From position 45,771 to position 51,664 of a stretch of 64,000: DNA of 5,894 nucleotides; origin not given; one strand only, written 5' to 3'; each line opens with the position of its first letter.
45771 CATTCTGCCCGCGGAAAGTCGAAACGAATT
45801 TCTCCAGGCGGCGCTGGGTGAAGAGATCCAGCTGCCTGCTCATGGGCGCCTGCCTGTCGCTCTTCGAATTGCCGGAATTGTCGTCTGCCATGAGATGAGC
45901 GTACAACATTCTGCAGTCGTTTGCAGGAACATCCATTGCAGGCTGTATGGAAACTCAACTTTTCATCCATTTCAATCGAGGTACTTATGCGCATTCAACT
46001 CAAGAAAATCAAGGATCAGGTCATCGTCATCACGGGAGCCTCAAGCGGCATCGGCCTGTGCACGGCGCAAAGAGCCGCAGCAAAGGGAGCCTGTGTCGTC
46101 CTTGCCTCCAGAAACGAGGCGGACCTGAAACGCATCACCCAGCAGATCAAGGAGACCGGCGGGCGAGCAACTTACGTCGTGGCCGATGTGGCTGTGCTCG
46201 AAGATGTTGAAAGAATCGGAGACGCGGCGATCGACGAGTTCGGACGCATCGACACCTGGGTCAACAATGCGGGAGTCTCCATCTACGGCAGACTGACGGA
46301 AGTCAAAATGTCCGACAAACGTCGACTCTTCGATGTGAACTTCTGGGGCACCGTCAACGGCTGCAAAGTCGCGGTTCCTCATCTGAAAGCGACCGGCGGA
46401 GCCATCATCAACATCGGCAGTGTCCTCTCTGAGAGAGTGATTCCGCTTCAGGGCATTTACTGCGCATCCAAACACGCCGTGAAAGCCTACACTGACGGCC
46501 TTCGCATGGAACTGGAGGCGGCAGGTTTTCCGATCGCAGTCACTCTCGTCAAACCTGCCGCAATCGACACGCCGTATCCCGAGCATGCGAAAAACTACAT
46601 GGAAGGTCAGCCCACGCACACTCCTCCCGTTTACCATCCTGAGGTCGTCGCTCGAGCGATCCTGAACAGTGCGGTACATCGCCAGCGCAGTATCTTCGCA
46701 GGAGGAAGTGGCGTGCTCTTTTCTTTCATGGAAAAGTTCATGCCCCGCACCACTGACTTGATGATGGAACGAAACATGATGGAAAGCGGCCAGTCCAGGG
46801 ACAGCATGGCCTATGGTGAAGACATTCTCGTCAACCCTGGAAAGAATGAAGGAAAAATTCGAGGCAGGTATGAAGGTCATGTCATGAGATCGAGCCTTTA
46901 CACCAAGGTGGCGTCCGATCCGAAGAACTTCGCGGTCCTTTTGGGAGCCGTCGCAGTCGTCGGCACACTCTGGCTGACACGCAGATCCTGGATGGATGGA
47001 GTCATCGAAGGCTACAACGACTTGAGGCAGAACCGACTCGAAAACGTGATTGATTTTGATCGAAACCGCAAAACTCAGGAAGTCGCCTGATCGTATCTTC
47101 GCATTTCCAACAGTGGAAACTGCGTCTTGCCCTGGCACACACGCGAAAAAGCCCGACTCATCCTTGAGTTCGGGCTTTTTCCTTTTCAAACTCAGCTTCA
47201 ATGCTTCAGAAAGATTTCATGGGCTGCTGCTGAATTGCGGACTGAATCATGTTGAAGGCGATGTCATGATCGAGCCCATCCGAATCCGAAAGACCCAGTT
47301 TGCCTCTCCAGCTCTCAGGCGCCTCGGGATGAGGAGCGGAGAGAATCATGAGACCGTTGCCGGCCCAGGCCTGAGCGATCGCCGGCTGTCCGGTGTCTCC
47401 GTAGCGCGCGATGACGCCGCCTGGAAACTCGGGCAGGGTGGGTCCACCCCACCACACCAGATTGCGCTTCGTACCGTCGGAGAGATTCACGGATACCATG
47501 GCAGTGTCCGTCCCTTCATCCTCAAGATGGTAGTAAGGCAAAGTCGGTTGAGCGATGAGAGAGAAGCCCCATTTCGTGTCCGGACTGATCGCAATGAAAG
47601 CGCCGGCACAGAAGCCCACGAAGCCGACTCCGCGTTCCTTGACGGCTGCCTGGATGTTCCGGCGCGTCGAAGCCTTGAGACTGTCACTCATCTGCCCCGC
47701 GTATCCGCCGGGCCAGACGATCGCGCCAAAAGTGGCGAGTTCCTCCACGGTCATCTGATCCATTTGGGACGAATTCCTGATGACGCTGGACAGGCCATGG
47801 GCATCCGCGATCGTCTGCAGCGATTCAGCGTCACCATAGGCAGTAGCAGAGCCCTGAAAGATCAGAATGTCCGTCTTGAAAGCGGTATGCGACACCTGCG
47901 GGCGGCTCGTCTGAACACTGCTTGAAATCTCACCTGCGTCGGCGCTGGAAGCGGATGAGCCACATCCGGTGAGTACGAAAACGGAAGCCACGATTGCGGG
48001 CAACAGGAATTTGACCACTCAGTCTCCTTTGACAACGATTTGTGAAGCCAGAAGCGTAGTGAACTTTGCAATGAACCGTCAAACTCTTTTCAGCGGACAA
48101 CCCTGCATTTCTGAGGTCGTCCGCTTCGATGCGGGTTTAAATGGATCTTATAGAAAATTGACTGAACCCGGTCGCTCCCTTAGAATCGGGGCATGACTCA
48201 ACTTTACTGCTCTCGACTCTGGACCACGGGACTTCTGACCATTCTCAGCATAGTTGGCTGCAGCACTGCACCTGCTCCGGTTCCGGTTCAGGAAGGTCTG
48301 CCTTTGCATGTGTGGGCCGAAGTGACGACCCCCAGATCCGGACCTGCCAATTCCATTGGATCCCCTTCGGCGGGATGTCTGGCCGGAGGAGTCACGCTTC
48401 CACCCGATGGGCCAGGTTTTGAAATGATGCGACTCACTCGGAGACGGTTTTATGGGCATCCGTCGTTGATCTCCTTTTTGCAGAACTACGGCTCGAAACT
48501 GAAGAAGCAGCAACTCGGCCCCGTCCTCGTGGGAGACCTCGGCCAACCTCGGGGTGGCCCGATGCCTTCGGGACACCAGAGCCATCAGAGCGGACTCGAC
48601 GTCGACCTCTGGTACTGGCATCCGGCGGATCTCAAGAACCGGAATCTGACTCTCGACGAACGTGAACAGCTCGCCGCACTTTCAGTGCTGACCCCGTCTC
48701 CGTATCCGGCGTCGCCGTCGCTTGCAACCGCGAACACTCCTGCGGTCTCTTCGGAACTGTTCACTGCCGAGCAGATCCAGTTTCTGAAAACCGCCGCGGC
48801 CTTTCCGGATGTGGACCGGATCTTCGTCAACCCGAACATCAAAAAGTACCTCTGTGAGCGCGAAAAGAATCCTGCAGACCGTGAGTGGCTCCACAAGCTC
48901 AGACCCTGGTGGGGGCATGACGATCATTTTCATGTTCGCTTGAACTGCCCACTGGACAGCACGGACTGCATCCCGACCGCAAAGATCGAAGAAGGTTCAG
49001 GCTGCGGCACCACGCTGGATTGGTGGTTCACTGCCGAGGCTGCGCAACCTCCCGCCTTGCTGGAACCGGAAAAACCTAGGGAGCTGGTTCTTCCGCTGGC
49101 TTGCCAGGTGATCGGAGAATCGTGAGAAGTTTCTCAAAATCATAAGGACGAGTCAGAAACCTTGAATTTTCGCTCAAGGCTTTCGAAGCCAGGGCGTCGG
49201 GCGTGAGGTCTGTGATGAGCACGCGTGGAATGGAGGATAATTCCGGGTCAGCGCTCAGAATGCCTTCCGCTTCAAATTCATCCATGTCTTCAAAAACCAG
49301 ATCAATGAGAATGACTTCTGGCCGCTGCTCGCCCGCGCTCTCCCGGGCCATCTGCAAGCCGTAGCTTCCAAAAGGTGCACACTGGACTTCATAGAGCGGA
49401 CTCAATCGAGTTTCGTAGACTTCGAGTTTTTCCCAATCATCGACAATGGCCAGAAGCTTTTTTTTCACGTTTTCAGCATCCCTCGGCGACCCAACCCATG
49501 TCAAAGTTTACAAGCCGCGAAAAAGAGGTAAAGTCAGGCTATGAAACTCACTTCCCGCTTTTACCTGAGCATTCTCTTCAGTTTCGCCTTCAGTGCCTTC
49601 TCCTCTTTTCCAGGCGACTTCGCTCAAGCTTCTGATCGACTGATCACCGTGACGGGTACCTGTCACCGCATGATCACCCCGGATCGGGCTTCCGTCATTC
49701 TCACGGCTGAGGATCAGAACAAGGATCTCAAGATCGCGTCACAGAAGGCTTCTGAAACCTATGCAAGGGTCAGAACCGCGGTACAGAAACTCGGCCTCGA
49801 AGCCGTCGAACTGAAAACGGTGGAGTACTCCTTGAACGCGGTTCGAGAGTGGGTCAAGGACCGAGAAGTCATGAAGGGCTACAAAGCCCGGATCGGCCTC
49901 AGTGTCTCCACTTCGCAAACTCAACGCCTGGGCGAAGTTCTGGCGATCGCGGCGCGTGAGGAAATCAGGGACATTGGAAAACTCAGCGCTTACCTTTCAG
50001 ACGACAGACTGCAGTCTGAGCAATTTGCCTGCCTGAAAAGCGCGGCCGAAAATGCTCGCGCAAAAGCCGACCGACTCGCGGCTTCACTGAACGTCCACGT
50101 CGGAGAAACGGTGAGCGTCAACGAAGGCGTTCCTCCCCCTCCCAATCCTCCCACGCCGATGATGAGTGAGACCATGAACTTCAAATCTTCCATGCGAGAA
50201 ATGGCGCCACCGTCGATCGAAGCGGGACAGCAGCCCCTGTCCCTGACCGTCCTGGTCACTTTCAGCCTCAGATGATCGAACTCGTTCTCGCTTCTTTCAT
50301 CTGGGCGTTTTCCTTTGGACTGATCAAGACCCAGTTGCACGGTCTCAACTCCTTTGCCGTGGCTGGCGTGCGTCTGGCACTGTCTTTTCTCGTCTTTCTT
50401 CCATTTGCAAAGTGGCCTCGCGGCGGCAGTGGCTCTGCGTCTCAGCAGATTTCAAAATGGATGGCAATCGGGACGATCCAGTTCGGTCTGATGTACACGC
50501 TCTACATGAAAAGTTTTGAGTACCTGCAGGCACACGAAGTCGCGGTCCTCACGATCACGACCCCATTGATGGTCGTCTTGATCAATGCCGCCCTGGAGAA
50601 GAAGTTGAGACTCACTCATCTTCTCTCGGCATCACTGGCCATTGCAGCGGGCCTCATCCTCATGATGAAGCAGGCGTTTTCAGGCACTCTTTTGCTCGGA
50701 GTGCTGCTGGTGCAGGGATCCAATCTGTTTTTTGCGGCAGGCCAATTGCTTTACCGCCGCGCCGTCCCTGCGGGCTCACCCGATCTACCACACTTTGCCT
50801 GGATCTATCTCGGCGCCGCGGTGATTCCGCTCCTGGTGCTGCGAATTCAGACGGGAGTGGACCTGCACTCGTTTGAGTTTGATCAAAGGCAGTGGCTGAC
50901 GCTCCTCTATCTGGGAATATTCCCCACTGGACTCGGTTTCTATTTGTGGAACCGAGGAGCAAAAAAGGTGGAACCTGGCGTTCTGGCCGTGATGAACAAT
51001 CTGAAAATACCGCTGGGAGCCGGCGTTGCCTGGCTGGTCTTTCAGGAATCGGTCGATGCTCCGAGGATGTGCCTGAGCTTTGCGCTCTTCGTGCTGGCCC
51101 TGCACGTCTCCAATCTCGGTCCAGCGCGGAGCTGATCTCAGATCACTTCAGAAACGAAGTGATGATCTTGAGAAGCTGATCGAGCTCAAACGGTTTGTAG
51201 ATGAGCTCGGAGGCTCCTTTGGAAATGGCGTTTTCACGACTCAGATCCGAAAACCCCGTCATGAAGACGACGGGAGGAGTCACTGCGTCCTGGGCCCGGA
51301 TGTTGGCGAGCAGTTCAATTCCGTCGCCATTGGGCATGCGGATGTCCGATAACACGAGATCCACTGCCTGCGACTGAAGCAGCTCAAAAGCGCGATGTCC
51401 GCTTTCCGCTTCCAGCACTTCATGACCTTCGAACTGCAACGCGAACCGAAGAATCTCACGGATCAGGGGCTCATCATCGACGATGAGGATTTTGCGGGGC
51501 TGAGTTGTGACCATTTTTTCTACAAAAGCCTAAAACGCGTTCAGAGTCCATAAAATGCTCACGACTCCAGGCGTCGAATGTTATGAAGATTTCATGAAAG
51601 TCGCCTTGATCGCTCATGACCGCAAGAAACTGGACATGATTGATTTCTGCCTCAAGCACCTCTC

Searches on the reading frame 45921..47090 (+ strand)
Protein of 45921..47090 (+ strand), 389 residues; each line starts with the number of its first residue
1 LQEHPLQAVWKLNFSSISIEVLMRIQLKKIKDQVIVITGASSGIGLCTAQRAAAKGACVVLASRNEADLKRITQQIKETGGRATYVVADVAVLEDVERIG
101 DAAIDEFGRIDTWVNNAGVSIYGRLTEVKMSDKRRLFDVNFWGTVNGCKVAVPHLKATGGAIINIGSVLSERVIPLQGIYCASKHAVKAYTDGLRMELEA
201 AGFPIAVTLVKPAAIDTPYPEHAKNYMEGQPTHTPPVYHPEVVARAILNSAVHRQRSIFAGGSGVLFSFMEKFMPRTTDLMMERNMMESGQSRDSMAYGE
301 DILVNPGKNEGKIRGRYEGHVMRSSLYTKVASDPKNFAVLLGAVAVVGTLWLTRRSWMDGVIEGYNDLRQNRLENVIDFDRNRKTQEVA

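Call 40: search_protein_families(library=pfam, proteins=[window:45921-47090:+], max_evalue=0.001)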
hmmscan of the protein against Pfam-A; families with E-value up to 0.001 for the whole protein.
window:45921-47090:+ (389 aa): 3 families
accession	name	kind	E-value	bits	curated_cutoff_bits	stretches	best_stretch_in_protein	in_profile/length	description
PF00106.31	adh_short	-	6.5e-49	166.5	26.6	1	33-219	1-186/195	short chain dehydrogenase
PF13561.12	adh_short_C2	-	2.4e-36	125.9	27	1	39-226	1-187/236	Enoyl-(Acyl carrier protein) reductase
PF08659.16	KR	-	7.5e-10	39.5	22.6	1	35-191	3-160/180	KR domain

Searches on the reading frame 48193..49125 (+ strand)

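Call 40: search_protein_families(library=pfam, proteins=[window:48193-49125:+], max_evalue=0.001)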
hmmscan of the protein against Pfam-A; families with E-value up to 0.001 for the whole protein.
window:48193-49125:+ (310 aa): 1 family
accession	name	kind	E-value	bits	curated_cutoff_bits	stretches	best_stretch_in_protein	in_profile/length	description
PF03411.18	Peptidase_M74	-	9.1e-84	281.2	25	1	54-307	1-238/240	Penicillin-insensitive murein endopeptidase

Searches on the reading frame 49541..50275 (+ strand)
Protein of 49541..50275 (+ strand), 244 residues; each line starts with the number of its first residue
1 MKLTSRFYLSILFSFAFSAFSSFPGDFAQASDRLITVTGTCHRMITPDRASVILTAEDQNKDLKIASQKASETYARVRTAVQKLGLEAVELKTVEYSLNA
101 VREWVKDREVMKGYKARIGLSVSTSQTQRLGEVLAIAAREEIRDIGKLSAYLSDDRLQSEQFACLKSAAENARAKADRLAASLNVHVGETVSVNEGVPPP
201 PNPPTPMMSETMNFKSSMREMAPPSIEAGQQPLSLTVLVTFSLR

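Call 40: search_protein_families(library=pfam, proteins=[window:49541-50275:+], max_evalue=0.001)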
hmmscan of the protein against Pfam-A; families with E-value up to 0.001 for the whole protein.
window:49541-50275:+ (244 aa): 1 family
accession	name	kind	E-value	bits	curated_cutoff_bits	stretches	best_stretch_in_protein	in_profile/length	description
PF04402.19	SIMPL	-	1.1e-37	130.8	25.2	1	35-241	1-205/205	Protein of unknown function (DUF541)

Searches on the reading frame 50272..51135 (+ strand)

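Call 40: search_protein_families(library=pfam, proteins=[window:50272-51135:+], max_evalue=0.001)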
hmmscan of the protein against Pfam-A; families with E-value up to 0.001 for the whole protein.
window:50272-51135:+ (287 aa): 1 family
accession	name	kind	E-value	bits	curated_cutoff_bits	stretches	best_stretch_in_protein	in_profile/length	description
PF00892.27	EamA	-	9.1e-29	100.9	28.2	2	4-130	7-133/135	EamA-like transporter family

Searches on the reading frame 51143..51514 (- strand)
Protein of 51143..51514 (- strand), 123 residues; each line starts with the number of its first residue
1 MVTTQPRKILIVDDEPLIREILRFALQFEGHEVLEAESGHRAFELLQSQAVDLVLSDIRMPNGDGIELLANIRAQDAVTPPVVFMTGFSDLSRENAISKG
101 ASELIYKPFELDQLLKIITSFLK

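Call 41: search_protein_families(library=pfam, proteins=[window:51143-51514:-], max_evalue=0.001)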
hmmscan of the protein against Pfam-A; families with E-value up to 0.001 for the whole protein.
window:51143-51514:- (123 aa): 1 family
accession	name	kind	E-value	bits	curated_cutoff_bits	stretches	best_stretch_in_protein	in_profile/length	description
PF00072.30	Response_reg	-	1.8e-29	102.6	30.2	1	9-118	1-110/111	Response regulator receiver domain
